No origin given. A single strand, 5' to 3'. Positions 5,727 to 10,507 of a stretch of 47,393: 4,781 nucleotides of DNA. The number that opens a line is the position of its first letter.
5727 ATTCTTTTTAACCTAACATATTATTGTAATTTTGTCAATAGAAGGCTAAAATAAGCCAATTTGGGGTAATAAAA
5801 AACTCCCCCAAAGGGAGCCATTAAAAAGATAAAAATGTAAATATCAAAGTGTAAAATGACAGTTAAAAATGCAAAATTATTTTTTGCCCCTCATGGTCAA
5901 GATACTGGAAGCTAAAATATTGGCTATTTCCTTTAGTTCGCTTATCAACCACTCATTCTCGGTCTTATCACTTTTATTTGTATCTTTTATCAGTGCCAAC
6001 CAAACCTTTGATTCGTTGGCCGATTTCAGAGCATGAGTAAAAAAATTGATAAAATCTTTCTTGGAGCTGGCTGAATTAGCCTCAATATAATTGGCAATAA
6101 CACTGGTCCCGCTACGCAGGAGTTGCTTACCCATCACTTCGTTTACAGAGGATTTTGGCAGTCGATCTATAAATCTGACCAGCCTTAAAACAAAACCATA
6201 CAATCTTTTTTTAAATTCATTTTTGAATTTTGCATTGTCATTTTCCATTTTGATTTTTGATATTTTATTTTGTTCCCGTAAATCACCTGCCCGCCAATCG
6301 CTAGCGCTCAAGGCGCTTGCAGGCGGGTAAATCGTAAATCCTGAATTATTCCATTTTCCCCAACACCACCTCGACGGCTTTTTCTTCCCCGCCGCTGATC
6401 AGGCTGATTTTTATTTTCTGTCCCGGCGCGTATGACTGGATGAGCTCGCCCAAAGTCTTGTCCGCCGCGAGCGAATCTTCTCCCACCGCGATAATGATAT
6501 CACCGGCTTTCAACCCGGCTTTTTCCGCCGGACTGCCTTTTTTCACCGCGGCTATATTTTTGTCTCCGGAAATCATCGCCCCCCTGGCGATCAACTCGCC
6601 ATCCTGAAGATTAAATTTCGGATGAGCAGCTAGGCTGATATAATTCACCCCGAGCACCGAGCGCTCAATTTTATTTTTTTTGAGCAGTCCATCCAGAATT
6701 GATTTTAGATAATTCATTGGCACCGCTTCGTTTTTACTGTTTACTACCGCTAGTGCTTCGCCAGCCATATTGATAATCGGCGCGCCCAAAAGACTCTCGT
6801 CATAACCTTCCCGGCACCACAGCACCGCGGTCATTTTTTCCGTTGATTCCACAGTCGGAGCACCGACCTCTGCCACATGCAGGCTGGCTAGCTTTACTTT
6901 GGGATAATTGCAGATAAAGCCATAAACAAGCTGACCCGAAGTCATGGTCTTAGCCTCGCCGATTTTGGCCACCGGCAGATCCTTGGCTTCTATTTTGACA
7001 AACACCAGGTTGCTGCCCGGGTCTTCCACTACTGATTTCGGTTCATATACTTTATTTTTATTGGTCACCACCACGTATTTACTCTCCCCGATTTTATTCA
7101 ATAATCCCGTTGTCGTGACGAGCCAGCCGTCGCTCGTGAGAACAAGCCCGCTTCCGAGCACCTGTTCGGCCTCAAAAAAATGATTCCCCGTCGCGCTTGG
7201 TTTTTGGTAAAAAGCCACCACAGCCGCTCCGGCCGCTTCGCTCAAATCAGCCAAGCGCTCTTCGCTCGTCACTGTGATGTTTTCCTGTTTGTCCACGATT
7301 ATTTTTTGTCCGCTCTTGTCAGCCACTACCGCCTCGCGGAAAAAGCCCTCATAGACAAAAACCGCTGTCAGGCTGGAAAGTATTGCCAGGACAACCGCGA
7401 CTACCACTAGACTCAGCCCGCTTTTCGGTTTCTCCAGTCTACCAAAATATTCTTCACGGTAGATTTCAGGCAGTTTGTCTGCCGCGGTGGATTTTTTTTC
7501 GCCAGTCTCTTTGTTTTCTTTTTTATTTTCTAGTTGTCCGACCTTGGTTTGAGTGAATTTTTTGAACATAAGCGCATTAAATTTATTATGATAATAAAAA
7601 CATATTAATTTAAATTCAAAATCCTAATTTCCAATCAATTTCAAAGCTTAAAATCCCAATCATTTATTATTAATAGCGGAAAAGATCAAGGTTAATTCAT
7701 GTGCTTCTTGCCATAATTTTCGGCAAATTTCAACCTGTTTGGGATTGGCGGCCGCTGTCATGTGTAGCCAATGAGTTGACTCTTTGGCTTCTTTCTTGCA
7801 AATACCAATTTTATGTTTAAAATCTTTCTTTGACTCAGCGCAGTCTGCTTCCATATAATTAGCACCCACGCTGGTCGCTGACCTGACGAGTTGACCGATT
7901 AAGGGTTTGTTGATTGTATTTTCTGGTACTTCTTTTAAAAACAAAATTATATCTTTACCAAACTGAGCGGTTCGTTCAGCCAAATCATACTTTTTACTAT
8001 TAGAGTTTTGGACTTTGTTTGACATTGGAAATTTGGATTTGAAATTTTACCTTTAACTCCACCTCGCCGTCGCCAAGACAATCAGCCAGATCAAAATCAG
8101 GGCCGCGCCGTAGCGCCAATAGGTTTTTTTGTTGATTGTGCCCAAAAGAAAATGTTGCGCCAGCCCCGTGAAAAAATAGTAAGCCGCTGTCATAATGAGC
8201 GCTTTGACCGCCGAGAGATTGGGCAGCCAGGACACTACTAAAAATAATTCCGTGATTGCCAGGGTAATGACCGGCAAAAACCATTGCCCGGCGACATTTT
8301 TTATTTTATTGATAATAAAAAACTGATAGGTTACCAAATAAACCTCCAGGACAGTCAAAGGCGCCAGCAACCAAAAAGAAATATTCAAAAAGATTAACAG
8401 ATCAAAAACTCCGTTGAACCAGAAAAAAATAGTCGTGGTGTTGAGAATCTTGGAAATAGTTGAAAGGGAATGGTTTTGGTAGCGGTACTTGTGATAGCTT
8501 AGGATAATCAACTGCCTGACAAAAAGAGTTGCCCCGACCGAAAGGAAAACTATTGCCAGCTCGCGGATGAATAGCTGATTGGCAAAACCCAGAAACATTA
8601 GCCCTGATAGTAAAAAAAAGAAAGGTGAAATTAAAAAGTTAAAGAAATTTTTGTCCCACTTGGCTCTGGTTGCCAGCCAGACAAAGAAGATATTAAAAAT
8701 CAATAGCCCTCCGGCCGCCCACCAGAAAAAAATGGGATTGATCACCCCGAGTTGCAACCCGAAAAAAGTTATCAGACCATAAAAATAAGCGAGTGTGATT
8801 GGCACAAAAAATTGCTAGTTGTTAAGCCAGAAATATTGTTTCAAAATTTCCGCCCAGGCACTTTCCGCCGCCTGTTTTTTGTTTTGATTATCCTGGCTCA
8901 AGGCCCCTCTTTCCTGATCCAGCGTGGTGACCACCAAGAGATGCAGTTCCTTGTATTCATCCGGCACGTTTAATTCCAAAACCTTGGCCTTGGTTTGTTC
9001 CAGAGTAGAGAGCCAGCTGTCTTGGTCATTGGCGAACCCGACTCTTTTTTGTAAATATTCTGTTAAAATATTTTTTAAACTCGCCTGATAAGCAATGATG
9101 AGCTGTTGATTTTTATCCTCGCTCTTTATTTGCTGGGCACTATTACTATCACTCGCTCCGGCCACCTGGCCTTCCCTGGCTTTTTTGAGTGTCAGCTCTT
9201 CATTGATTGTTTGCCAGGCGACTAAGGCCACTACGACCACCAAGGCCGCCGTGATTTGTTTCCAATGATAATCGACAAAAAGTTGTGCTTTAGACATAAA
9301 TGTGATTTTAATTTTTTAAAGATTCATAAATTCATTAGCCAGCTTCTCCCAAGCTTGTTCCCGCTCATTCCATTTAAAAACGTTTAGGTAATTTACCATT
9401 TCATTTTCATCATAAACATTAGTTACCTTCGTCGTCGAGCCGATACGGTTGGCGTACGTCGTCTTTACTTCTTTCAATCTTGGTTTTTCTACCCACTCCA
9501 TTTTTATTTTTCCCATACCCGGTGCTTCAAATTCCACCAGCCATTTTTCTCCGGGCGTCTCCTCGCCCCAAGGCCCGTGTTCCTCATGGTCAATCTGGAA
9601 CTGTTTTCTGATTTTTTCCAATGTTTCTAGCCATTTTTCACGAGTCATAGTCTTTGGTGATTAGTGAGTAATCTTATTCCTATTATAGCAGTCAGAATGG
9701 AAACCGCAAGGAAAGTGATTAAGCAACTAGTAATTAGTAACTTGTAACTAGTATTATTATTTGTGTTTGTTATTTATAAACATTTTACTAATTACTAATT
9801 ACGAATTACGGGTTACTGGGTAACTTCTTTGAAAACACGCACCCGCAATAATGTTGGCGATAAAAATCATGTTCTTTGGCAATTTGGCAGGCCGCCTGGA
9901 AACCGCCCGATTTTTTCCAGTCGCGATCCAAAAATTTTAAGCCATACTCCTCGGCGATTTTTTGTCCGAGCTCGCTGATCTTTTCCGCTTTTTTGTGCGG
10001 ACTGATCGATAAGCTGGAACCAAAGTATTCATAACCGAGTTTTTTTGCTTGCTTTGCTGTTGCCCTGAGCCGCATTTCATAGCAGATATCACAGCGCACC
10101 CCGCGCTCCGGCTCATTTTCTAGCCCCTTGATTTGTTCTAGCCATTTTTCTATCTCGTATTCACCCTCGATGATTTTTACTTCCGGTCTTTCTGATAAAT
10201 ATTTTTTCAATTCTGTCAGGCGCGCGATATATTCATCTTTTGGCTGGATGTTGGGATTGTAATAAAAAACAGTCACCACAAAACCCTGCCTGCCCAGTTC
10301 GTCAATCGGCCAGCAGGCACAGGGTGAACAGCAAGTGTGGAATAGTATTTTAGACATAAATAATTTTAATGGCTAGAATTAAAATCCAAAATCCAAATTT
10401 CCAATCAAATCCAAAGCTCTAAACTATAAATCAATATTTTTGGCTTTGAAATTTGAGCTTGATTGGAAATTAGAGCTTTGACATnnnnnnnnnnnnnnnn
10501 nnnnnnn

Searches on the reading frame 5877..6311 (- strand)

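Call 60: search_protein_families(library=pfam, proteins=[window:5877-6311:-], max_evalue=0.001)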
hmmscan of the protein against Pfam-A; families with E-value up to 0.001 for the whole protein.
window:5877-6311:- (144 aa): 1 family
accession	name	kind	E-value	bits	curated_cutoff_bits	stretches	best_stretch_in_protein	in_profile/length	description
PF05635.17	23S_rRNA_IVP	-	2.6e-19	69.8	33.8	1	34-134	6-105/106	23S rRNA-intervening sequence protein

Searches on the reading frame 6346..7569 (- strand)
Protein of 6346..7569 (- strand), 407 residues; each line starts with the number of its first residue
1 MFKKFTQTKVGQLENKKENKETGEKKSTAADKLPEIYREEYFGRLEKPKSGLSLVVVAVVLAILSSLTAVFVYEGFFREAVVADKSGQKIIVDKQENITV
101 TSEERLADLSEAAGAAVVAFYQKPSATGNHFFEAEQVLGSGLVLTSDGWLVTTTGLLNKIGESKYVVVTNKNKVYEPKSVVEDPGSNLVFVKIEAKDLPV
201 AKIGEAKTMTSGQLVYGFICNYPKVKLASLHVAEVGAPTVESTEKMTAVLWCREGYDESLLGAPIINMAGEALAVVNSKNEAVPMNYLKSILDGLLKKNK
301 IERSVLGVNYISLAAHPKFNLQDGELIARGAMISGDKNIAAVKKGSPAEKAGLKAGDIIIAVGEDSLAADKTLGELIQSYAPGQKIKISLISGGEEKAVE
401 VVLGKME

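Call 60: search_protein_families(library=pfam, proteins=[window:6346-7569:-], max_evalue=0.001)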
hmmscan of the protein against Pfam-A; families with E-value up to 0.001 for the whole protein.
window:6346-7569:- (407 aa): 4 families
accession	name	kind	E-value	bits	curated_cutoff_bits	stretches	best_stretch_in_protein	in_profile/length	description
PF13180.12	PDZ_2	-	4.8e-10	40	27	1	339-402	16-79/80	PDZ domain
PF17820.7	PDZ_6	-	5.4e-09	36.1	27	1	339-367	2-30/54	PDZ domain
PF13365.12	Trypsin_2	-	2.7e-05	25.4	27.6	1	139-274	1-143/144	Trypsin-like peptidase domain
PF00595.29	PDZ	-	4.3e-05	24.3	23.2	1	339-367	29-57/81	PDZ domain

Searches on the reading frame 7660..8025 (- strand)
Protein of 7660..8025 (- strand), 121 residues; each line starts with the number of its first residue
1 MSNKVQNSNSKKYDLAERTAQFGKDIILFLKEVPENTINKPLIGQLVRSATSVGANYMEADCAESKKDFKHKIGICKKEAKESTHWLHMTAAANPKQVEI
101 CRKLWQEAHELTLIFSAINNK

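Call 60: search_protein_families(library=pfam, proteins=[window:7660-8025:-], max_evalue=0.001)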
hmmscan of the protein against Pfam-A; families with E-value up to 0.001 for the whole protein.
window:7660-8025:- (121 aa): 1 family
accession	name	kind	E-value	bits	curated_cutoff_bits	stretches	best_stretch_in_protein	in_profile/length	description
PF05635.17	23S_rRNA_IVP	-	4.3e-14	53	33.8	1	12-112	2-101/106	23S rRNA-intervening sequence protein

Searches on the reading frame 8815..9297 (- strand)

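Call 60: search_protein_families(library=pfam, proteins=[window:8815-9297:-], max_evalue=0.001)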
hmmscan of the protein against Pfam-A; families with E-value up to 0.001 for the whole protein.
window:8815-9297:- (160 aa): 0 families

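Call 70: search_protein_families(library=pfam, proteins=[window:8815-9297:-], max_evalue=0.1)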
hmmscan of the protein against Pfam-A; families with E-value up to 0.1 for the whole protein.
window:8815-9297:- (160 aa): 1 family
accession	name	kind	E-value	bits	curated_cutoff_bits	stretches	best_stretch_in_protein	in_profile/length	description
PF20731.2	RE_NgoFVII_C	-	0.036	14.5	23.8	0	57-101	77-119/131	NgoFVII C-terminal B3-like DNA-binding domain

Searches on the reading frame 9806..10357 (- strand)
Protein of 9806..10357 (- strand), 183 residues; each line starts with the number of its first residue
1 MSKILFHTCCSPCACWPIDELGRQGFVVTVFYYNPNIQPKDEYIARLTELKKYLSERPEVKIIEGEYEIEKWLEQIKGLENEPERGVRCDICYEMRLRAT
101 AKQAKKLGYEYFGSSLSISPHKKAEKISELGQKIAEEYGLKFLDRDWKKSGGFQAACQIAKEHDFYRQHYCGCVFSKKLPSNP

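Call 70: search_protein_families(library=pfam, proteins=[window:9806-10357:-], max_evalue=0.1)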
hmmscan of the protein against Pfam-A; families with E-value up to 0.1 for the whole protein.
window:9806-10357:- (183 aa): 2 families
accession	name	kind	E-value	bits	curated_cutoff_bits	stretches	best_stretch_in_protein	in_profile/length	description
PF02677.20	QueH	-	1.4e-67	227.6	23.5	1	4-178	1-174/175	Epoxyqueuosine reductase QueH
PF03573.19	OprD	-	0.045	13.2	25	1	124-180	161-218/394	outer membrane porin, OprD family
